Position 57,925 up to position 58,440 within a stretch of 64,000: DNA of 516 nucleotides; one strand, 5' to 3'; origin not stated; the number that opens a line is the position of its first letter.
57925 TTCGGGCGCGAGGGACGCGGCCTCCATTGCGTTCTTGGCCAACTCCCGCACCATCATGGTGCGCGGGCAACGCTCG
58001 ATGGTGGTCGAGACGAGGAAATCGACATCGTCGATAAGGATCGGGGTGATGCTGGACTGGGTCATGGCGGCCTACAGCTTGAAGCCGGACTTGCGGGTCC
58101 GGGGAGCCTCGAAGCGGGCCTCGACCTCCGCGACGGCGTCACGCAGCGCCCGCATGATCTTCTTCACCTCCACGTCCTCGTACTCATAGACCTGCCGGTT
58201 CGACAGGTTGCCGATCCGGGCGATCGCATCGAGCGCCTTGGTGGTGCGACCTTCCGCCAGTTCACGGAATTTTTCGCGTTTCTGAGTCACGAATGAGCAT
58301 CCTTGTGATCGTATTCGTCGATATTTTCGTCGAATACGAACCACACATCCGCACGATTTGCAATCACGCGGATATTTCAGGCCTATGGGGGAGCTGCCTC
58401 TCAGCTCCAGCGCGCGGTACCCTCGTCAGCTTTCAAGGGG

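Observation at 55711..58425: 2.7-kb cargo (small protein + GHKL ATPase) inserted between trbB and trbC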

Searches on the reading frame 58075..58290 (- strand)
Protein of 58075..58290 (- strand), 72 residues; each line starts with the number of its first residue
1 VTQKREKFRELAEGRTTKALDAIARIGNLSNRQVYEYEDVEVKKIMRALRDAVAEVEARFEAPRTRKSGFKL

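Call 66: search_solved_structures(query=A4, max_evalue=10, show_alignments=2)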
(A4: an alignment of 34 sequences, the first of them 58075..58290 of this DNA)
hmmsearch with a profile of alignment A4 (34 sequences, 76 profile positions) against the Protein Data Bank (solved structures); distinct sequences matched with E-value up to 10: 4.
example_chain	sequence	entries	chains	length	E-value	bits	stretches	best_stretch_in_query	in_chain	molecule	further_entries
7awy_A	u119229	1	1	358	0.02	18.1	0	18-31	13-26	Scone-R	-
3he5_B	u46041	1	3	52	0.33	14.1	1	39-65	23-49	SYNZIP2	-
3uq3_A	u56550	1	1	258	0.39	13.9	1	7-58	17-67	Heat shock protein STI1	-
8aw4_A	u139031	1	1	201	3.3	11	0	41-69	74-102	ALPHAREP bB-E3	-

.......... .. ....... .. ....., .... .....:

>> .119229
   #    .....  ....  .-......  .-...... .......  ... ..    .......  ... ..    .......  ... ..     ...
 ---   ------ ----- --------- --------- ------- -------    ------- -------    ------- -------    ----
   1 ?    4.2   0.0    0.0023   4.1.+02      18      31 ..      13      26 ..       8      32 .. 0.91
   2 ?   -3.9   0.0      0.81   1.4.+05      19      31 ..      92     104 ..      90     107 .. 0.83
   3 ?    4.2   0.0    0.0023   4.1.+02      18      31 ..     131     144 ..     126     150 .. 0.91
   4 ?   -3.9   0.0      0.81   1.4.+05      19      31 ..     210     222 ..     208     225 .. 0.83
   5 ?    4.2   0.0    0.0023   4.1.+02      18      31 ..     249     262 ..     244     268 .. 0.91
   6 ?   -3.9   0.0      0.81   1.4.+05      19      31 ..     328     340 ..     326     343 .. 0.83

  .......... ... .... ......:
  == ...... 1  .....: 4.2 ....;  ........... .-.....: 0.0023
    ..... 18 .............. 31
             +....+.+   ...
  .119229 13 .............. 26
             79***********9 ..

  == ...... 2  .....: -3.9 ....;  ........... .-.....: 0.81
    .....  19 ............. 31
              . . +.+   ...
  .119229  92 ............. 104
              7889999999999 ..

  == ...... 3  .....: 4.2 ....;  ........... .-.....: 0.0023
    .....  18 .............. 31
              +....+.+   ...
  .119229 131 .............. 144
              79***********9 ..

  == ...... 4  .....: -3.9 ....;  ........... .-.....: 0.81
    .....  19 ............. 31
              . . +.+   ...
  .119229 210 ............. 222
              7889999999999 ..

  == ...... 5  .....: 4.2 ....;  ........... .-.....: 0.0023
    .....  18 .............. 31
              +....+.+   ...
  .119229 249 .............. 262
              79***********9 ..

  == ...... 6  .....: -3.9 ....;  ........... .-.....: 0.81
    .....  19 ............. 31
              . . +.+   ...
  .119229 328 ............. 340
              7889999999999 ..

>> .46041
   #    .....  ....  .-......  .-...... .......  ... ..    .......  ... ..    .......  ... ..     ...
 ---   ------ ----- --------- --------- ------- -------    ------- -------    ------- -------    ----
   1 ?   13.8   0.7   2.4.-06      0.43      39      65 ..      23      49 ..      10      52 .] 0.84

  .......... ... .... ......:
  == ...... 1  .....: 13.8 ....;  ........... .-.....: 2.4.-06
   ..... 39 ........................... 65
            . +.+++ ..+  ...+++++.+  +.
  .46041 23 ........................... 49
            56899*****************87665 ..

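Call 67: search_protein_families(library=phrogs, proteins=[window:58075-58290:-], max_evalue=0.1)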
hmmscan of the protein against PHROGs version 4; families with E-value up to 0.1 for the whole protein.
window:58075-58290:- (72 aa): 0 families

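Call 105: search_dna_similar(query=window:58075-58290:-, collection=plasmids, mode=protein, max_evalue=0.001, max_rows=25)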
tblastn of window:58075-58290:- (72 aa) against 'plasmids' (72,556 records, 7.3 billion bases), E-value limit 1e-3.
Records with a match: 14; places in all: 14; records where one place covers at least 80% of the query: 13.
Best place of each record, by identity: 60-80% 5; <60% 9.
By first word of the organism name: Rhizobium 3; Agrobacterium 2; Dinoroseobacter 2; Priestia 2; Neorhizobium 1; Deinococcus 1; Ensifer 1; Arthrobacter 1; Planococcus 1.
By predicted mobility (MOB-suite, as given by PLSDB): non-mobilizable 8; mobilizable 4; conjugative 2.
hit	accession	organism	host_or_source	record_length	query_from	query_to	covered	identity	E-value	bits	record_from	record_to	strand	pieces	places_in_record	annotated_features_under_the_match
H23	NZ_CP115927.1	Agrobacterium tumefaciens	Chrysanthemum,cell culture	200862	2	60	82%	62.7%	7e-17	79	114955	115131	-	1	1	hypothetical protein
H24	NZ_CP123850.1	Agrobacterium tumefaciens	Rose,cell culture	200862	2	60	82%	62.7%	7e-17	79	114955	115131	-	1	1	hypothetical protein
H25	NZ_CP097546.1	Dinoroseobacter shibae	Prorocentrum lima,pure culture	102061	3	60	81%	63.8%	2e-16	78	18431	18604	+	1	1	hypothetical protein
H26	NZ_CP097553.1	Dinoroseobacter shibae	Alexandrium ostenfeldii,pure culture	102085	3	60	81%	63.8%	2e-16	78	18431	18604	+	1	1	hypothetical protein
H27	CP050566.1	Rhizobium leguminosarum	Lathyrus sativus,cell culture,root ...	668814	1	60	83%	60.0%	7e-16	77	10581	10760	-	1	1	hypothetical protein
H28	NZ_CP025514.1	Neorhizobium sp. SOG26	Oryza glumipatula,Whole ...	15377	3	72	97%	48.6%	7e-12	65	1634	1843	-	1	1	hypothetical protein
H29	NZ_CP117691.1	Priestia megaterium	ginseng,Single cell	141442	2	72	99%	45.8%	2e-10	61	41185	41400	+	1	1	hypothetical protein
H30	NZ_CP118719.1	Priestia aryabhattai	Pure isolate,Tap water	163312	2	72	99%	45.8%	2e-10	61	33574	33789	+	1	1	hypothetical protein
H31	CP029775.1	Deinococcus actinosclerus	mixed culture,wastewater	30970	4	72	96%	44.9%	3e-8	55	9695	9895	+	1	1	hypothetical protein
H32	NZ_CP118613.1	Ensifer adhaerens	Pure isolate,Rhizosphere of Cyperus ...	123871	5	72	94%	43.5%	6e-8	54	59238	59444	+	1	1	hypothetical protein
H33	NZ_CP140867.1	Rhizobium leguminosarum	Trifolium pratense,whole organism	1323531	3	72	97%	40.0%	3e-8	55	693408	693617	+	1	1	record has no annotation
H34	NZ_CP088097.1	Rhizobium sp. SU303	cell culture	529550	1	47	65%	59.6%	4e-10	60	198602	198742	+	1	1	hypothetical protein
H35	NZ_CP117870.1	Arthrobacter agilis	cell culture,Middle part of the water ...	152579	3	71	96%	39.4%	2e-6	50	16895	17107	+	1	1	hypothetical protein (x2)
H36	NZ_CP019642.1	Planococcus lenghuensis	whole organism,crude oil-contamination ...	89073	1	72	100%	34.2%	8e-5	45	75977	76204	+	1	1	hypothetical protein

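Call 106: get_annotated_region(hit=H28, flank=5000)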
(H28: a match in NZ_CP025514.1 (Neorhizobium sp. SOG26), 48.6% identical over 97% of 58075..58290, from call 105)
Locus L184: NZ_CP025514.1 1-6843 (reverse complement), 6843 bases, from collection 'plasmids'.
description: Neorhizobium sp. SOG26 plasmid unnamed1, complete sequence
organism: Neorhizobium sp. SOG26 (NCBI taxid 2060726)
taxonomy: Bacteria; Pseudomonadota; Alphaproteobacteria; Hyphomicrobiales; Rhizobiaceae; Neorhizobium; Neorhizobium sp. SOG26
host: -; source: Oryza glumipatula,Whole organism,Seeds,Seeds; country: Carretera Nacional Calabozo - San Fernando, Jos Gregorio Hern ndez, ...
typing (MOB-suite, as given by PLSDB): non-mobilizable
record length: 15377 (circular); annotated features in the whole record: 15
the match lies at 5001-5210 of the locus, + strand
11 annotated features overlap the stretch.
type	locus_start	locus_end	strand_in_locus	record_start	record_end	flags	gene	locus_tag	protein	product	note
CDS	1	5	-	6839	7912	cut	-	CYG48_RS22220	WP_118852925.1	DNA sulfur modification protein DndB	-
CDS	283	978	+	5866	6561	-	-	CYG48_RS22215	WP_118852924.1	toll/interleukin-1 receptor domain-containing protein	GO:0007165 - signal transduction [Evidence IEA]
CDS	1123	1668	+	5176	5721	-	-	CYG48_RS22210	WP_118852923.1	recombinase family protein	GO:0006310 - DNA recombination [Evidence IEA]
CDS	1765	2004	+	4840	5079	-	-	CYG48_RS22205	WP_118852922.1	transcription factor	-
CDS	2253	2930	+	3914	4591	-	-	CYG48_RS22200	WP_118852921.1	AAA family ATPase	-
CDS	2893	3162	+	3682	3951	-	-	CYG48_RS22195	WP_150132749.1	ribbon-helix-helix domain-containing protein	-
CDS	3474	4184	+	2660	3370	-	-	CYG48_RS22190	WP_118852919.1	helix-turn-helix domain-containing protein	-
CDS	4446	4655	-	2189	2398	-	-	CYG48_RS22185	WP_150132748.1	hypothetical protein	-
CDS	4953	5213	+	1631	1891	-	-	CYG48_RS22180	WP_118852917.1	hypothetical protein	-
CDS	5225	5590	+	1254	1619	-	-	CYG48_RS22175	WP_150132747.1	hypothetical protein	-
CDS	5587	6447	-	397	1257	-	-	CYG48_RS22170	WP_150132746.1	type IV secretory system conjugative DNA transfer family protein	-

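Call 107: get_annotated_region(hit=H29, flank=5000)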
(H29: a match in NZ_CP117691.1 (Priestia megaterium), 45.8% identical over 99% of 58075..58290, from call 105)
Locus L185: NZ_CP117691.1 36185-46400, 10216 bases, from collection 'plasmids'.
description: Priestia megaterium strain GEB3 plasmid p3_GEB3, complete sequence
organism: Priestia megaterium (NCBI taxid 1404)
taxonomy: Bacteria; Bacillota; Bacilli; Bacillales; Bacillaceae; Priestia; Priestia megaterium
host: -; source: ginseng,Single cell; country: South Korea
typing (MOB-suite, as given by PLSDB): mobilizable; replicon rep_cluster_385; relaxase MOBP
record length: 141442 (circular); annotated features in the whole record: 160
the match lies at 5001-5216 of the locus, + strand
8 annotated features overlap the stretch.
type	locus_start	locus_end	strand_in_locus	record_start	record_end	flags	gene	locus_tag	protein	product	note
CDS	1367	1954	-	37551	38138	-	-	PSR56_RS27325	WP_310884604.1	hypothetical protein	-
CDS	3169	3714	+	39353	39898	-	-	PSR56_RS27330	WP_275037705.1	hypothetical protein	-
CDS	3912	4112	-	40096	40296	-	-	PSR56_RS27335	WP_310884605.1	hypothetical protein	-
CDS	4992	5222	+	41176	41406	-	-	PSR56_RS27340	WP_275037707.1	hypothetical protein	-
CDS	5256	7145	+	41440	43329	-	-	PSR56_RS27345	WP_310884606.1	hypothetical protein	-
CDS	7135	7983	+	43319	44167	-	-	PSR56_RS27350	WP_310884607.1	hypothetical protein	-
CDS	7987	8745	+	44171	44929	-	-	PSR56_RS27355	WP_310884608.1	DUF6339 family protein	-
CDS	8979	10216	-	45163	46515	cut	-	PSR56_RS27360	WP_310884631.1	MutH/Sau3AI family endonuclease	-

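Call 108: get_annotated_region(hit=H31, flank=5000)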
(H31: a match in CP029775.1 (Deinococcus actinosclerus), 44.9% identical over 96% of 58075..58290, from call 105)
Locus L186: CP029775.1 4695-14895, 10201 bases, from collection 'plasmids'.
description: Deinococcus actinosclerus strain SJTR plasmid unnamed1, complete sequence
organism: Deinococcus actinosclerus (NCBI taxid 1768108)
taxonomy: Bacteria; Deinococcota; Deinococci; Deinococcales; Deinococcaceae; Deinococcus; Deinococcus actinosclerus
host: -; source: mixed culture,wastewater; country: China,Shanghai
typing (MOB-suite, as given by PLSDB): non-mobilizable
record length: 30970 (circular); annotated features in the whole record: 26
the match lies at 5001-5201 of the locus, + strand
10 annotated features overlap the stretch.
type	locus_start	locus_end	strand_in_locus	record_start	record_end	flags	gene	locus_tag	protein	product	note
CDS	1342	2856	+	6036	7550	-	-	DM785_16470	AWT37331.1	DNA cytosine methyltransferase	-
CDS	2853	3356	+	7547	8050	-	-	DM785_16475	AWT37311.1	very short patch repair endonuclease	-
CDS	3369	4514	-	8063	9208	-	-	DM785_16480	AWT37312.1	hypothetical protein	-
CDS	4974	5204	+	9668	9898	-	-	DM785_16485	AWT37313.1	hypothetical protein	-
CDS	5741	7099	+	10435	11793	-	-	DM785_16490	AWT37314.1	hypothetical protein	-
CDS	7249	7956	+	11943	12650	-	-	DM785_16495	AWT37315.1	hypothetical protein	-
CDS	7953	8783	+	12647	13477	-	-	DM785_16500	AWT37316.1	hypothetical protein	-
CDS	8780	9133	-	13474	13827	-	-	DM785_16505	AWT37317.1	hypothetical protein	-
CDS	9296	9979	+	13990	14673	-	-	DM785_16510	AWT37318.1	hypothetical protein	-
CDS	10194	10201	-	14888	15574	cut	-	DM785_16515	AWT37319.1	resolvase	-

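Call 109: get_annotated_region(hit=H35, flank=5000)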
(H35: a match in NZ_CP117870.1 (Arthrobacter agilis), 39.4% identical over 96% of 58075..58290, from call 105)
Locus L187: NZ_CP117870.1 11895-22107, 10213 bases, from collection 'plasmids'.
description: Arthrobacter agilis strain TMP24 plasmid pAAG24-152, complete sequence
organism: Arthrobacter agilis (NCBI taxid 37921)
taxonomy: Bacteria; Actinomycetota; Actinomycetes; Micrococcales; Micrococcaceae; Arthrobacter; Arthrobacter agilis
host: -; source: cell culture,Middle part of the water column of temporary meltwater pond; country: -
typing (MOB-suite, as given by PLSDB): mobilizable; relaxase MOBF
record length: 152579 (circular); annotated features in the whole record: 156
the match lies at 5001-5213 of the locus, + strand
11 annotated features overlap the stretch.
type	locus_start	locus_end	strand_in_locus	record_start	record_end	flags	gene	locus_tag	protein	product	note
CDS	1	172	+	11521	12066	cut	-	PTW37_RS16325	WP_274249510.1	hypothetical protein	-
CDS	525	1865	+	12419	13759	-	dcm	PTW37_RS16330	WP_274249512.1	DNA (cytosine-5-)-methyltransferase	GO:0006304 - DNA modification [Evidence IEA]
CDS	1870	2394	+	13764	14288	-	vsr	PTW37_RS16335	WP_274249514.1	DNA mismatch endonuclease Vsr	GO:0006298 - mismatch repair [Evidence IEA]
CDS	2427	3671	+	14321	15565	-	-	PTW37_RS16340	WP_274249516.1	type II restriction endonuclease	GO:0009307 - DNA restriction-modification system [Evidence IEA]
CDS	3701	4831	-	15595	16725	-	-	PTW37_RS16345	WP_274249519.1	DUF3320 domain-containing protein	-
CDS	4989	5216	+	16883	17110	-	-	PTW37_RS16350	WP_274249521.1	hypothetical protein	-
CDS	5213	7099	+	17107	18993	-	-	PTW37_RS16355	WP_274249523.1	hypothetical protein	-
CDS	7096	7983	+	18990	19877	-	-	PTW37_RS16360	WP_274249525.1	hypothetical protein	-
CDS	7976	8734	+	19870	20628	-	-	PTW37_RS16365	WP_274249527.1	DUF6339 family protein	-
CDS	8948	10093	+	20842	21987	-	-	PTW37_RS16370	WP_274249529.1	Shedu immune nuclease family protein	-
CDS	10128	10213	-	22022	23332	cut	-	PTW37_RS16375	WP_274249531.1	ISL3 family transposase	-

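Call 118: find_homologous_proteins(query=A4, max_evalue=0.001)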
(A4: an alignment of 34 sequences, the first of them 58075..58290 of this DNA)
Query A4 (34 sequences) (72 aa, profile of the alignment): 6229 proteins with E <= 0.001 among 8000 candidates; the best 120 are listed.
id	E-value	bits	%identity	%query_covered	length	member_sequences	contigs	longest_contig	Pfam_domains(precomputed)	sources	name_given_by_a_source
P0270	4.4e-35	137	66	100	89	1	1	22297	-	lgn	-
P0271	5.1e-35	137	66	96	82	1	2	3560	-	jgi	-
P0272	5.6e-35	137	69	97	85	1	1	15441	-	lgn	-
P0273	6.7e-35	137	66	100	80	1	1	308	-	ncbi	-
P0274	9.5e-35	136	69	96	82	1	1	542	-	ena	-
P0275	1.1e-34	136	66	97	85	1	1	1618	-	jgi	jgi:hypothetical protein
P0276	1.2e-34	136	71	99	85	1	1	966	-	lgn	-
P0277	1.3e-34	136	71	100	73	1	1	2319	-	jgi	jgi:hypothetical protein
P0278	1.3e-34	136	69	96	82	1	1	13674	-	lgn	-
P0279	1.4e-34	136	69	97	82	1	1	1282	-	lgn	-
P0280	1.4e-34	136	71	96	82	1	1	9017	-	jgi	jgi:hypothetical protein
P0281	1.5e-34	135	64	96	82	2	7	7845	-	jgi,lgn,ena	jgi:hypothetical protein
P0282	1.5e-34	135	63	96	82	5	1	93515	-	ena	-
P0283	1.5e-34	135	67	100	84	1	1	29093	-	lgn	-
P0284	1.5e-34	135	67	99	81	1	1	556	-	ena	-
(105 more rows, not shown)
